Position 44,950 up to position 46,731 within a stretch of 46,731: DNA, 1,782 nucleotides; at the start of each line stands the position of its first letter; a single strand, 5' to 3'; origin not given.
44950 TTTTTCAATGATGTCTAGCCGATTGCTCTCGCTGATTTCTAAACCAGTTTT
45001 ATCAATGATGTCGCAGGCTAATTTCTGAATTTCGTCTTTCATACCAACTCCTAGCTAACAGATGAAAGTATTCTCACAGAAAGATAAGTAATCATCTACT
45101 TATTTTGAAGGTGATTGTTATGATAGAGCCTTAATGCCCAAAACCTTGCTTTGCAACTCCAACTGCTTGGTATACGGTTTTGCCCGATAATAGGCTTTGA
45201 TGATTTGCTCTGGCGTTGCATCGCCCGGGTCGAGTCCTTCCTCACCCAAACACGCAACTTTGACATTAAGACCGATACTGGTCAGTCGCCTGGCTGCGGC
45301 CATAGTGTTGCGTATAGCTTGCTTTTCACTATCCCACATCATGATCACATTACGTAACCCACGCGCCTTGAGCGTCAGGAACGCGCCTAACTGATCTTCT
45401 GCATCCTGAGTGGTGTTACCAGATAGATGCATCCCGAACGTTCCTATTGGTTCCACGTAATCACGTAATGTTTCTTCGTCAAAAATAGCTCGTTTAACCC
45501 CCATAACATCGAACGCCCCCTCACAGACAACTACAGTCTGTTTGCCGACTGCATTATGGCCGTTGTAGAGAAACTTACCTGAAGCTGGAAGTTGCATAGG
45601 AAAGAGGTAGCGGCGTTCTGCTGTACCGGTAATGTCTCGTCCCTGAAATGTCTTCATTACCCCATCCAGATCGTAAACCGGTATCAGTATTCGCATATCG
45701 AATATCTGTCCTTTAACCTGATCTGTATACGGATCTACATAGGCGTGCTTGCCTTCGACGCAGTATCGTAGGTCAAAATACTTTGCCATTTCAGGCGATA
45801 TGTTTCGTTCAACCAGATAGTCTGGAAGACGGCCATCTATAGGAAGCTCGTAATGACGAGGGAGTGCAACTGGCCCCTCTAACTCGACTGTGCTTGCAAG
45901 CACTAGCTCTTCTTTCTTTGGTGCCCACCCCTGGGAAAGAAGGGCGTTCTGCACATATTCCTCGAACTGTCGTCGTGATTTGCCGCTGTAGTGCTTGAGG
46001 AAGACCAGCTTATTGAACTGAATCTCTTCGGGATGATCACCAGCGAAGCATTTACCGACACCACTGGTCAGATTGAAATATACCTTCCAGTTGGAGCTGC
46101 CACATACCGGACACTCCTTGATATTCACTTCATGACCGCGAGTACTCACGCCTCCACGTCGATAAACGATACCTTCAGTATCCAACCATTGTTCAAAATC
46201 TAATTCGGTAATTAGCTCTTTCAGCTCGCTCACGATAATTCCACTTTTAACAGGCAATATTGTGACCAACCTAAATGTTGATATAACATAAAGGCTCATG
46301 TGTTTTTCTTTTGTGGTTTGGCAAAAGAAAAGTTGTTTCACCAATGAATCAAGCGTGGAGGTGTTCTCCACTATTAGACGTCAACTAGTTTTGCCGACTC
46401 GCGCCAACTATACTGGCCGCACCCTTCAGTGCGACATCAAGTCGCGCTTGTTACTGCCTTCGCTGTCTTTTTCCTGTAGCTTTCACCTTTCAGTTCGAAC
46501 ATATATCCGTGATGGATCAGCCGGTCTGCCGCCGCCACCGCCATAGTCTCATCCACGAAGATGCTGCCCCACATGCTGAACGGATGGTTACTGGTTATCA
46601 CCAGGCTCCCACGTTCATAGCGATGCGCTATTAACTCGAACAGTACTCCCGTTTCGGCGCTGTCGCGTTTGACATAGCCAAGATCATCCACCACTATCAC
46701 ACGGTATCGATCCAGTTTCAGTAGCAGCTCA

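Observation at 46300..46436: IS insertion truncates the upstream region of the primase gene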

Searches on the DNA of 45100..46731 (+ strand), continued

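Call 70: get_annotated_region(hit=H2, flank=2500)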
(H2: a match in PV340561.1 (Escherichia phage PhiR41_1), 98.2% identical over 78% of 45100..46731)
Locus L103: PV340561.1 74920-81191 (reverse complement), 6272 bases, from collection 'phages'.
description: Escherichia phage PhiR41_1, complete genome.
organism: Escherichia phage PhiR41_1 (NCBI taxid 3416483)
taxonomy: Viruses
host: Escherichia coli str. K-12 substr. MG1655; source: -; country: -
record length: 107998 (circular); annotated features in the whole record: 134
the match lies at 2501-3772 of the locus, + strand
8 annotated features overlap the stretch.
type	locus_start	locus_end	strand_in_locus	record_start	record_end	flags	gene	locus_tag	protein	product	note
CDS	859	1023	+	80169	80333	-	-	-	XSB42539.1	hypothetical protein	Mobile element protein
CDS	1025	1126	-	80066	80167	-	-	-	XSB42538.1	hypothetical protein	-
CDS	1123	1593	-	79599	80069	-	-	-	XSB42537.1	hypothetical protein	-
CDS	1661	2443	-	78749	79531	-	-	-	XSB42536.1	hypothetical protein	-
CDS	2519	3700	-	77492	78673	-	-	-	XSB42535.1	DNA primase protein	DNA primase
CDS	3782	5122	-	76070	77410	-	-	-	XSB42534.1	hypothetical protein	FIG01049046: hypothetical protein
CDS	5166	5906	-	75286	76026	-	-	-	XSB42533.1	hypothetical protein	FIG01048569: hypothetical protein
CDS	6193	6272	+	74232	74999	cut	-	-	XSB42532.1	hypothetical protein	-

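Call 78: get_annotated_region(hit=H77, flank=1800)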
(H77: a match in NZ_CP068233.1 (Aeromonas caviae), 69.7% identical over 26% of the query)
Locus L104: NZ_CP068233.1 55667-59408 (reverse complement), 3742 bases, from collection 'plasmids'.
description: Aeromonas caviae isolate Aero19 plasmid p1, complete sequence
organism: Aeromonas caviae (NCBI taxid 648)
taxonomy: Bacteria; Pseudomonadota; Gammaproteobacteria; Aeromonadales; Aeromonadaceae; Aeromonas; Aeromonas caviae
host: -; source: combined sewer effluent; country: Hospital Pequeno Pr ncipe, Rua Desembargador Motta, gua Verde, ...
typing (MOB-suite, as given by PLSDB): non-mobilizable
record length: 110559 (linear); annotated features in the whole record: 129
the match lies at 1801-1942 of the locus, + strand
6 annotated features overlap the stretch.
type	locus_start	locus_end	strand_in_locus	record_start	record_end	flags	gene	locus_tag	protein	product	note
CDS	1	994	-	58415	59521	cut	-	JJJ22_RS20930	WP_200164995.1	toprim domain-containing protein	-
CDS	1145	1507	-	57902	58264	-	-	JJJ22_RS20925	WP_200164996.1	hypothetical protein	-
CDS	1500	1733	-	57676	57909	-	-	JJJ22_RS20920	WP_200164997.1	hypothetical protein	-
CDS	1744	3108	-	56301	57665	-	-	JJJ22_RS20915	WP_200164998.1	DnaB-like helicase C-terminal domain-containing protein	GO:0006260 - DNA replication [Evidence IEA]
CDS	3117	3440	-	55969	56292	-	-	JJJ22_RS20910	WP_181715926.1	RNA chaperone Hfq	GO:0006355 - regulation of DNA-templated transcription [Evidence IEA]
CDS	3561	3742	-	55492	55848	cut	-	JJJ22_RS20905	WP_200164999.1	hypothetical protein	-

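Call 85: search_with_rna_model(model_id=R1, sources=[L001, L002, L003, L004, L005, L006, L007, L008, L009, L010, L016, L017, L018, L019, L020, L101, L103, L104, L021, L030, L040, L050, L057, L060, L061, L070, L076, L077, L080, L089, L090, L096, L100], max_evalue=1)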
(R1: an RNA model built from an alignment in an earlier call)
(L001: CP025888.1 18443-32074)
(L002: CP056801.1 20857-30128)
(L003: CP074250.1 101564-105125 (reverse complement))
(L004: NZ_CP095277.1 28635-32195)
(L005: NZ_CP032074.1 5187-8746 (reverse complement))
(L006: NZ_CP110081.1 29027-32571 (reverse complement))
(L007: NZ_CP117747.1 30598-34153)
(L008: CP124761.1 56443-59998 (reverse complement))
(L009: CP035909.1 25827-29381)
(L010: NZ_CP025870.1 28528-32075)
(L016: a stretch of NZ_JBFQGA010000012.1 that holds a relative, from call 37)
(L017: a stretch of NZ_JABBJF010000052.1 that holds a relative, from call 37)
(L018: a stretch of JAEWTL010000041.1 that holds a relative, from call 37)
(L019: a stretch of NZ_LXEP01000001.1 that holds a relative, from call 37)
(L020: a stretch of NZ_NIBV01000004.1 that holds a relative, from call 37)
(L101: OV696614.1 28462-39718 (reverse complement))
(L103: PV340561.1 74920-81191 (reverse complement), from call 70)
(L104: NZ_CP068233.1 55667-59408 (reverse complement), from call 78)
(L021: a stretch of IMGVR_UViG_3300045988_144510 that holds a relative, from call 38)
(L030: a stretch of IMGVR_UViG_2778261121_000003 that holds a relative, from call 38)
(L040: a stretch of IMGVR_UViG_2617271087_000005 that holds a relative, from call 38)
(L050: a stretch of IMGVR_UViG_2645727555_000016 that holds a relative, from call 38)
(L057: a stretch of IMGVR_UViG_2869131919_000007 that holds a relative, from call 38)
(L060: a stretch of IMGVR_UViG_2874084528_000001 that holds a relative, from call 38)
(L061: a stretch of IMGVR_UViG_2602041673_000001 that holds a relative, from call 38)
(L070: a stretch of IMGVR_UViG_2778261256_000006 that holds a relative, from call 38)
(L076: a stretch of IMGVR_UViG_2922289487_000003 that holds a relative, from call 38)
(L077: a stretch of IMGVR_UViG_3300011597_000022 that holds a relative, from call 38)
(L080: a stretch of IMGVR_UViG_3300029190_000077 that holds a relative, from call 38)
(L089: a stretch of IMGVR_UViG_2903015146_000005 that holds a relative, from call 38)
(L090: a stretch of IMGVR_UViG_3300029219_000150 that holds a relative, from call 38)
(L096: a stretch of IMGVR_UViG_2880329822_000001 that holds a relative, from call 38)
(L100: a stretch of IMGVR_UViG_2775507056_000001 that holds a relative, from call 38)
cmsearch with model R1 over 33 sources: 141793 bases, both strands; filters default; matches with E-value up to 1: 43.
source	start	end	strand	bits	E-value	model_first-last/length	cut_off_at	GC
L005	1745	1846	+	107.1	9.3e-20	1-101/101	no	0.41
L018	1040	1141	-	107.1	9.3e-20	1-101/101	no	0.41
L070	1040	1141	-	107.1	9.3e-20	1-101/101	no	0.41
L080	1040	1141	-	107.1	9.3e-20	1-101/101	no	0.41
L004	1745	1847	+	107.1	9.5e-20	1-101/101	no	0.42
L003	1745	1847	+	105.9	1.7e-19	1-101/101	no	0.42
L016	1039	1141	-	105.9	1.7e-19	1-101/101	no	0.42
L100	1039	1141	-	104.3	3.6e-19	1-101/101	no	0.43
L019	1039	1141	-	100.4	2.3e-18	1-101/101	no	0.42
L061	1045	1143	-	95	3.1e-17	1-101/101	no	0.36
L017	1047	1142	-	94.5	4.1e-17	1-101/101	no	0.41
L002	5191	5287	+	89.3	5e-16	1-101/101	no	0.38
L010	1742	1838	+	89.3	5e-16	1-101/101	no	0.38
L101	6176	6272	+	89.3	5e-16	1-101/101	no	0.38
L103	3691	3787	+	89.3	5e-16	1-101/101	no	0.38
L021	1048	1144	-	89.3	5e-16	1-101/101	no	0.38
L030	1048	1144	-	89.3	5e-16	1-101/101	no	0.38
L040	1048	1144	-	89.3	5e-16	1-101/101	no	0.38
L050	1048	1144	-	89.3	5e-16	1-101/101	no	0.38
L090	1043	1139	-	81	2.6e-14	1-101/101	no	0.39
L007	1747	1843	+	78.8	7.5e-14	1-101/101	no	0.41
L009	1747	1843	+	76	2.9e-13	1-101/101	no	0.41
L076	1051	1141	-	75.3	4e-13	1-101/101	no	0.47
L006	1743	1831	+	72.3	1.7e-12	1-101/101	no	0.4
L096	1062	1141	-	67.2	1.9e-11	1-101/101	no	0.38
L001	7191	7279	+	58.3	1.4e-09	1-101/101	no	0.38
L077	1028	1135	-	55.5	5.3e-09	1-101/101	no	0.46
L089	1027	1132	-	52.1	2.8e-08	1-101/101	no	0.45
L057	1028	1135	-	48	2e-07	1-101/101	no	0.45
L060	1028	1135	-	46.8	3.4e-07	1-101/101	no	0.46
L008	1746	1842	+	35.1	9.7e-05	1-101/101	no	0.45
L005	1809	1849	-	20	0.13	50-90/101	no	0.51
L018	1037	1077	+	20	0.13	50-90/101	no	0.51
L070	1037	1077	+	20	0.13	50-90/101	no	0.51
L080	1037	1077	+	20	0.13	50-90/101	no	0.51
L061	1028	1091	+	20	0.14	1-101/101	no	0.38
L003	1810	1849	-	19.4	0.18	51-90/101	no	0.52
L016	1037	1076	+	19.4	0.18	51-90/101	no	0.52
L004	1811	1835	-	18.2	0.33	65-89/101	no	0.68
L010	1792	1882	-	17.5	0.45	1-101/101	no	0.41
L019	1051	1075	+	17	0.58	65-89/101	no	0.72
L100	1051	1075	+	17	0.58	65-89/101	no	0.72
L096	1016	1100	+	16.5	0.71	1-101/101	no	0.39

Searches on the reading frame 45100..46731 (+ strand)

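Call 37: find_related_loci(query=A2, collection=genome_contigs, flank=1200)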
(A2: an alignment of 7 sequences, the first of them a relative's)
Query A2 (371 aa) in genome_contigs; peptide patterns used: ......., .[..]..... (x = any residue, [..] = any of these).
106 stretches matched a pattern; 6 encode a relative of the query (tblastn E <= 1e-3); 5 distinct loci.
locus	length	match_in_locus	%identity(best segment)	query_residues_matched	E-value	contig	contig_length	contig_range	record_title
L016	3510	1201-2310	94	1-370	0e+0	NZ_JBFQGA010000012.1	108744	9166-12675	Kluyvera sp. STS39-E contig00012, whole genome shotgun sequence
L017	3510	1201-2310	94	1-370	0e+0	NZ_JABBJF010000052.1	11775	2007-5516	Kluyvera sichuanensis strain 090646 contig00052, whole genome shotgun sequence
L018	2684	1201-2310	94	1-370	0e+0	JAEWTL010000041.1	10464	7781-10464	MAG: Bacillota bacterium isolate OH_SDB_141 k127_1103007, whole genome shotgun sequence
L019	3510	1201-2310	93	1-370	0e+0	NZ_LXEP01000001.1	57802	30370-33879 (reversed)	Buttiauxella gaviniae ATCC 51604 Sequence00001, whole genome shotgun sequence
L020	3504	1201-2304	56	2-370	2e-141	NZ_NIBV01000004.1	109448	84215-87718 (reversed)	Xenorhabdus szentirmaii DSM 16338 Xsze_4, whole genome shotgun sequence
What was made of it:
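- Tried and rejected: The genome_contigs scan gave only 5 loci (call 37).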

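Call 38: find_related_loci(query=A2, collection=viral_contigs, flank=1200)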
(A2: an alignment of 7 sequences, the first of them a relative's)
Query A2 (371 aa) in viral_contigs; peptide patterns used: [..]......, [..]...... (x = any residue, [..] = any of these).
262 stretches matched a pattern; 108 encode a relative of the query (tblastn E <= 1e-3); the best 80 are kept; 80 distinct loci.
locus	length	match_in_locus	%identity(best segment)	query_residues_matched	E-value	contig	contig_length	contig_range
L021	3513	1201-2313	99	1-371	0e+0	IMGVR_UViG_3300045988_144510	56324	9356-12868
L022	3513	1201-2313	99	1-371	0e+0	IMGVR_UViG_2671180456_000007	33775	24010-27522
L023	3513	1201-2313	99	1-371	0e+0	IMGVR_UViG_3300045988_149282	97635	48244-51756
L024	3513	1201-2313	99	1-371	0e+0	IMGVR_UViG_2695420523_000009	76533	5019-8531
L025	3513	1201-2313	99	1-371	0e+0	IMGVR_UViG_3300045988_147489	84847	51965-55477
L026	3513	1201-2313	99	1-371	0e+0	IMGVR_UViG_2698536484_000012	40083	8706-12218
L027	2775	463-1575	99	1-371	0e+0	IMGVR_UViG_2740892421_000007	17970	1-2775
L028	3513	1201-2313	99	1-371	0e+0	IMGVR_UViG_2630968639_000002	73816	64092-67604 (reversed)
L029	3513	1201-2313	99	1-371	0e+0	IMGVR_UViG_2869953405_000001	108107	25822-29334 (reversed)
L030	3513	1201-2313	99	1-371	0e+0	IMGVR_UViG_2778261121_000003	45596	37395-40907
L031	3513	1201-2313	99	1-371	0e+0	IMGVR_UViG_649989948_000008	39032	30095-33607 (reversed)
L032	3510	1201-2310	99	1-370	0e+0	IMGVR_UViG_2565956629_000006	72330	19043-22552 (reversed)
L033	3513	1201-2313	98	1-371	0e+0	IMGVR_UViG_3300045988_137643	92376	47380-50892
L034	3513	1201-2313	98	1-371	0e+0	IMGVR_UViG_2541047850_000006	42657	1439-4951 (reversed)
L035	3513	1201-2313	98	1-371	0e+0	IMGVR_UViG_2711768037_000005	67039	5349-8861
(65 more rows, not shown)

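Call 86: search_protein_families(library=pfam, proteins=[L001:9698-11038:-], max_evalue=0.001)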
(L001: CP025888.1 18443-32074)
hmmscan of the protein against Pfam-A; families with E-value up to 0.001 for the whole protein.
L001:9698-11038:- (446 aa): 3 families
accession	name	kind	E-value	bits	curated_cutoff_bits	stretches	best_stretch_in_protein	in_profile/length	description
PF03796.21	DnaB_C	-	5.5e-13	49.3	27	1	190-424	2-240/255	DnaB-like helicase C terminal domain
PF13481.12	AAA_25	-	5.4e-08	33.1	27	1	204-372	27-194/195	AAA domain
PF06745.19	ATPase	-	1.6e-07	31.4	26.6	1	191-378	2-174/231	KaiC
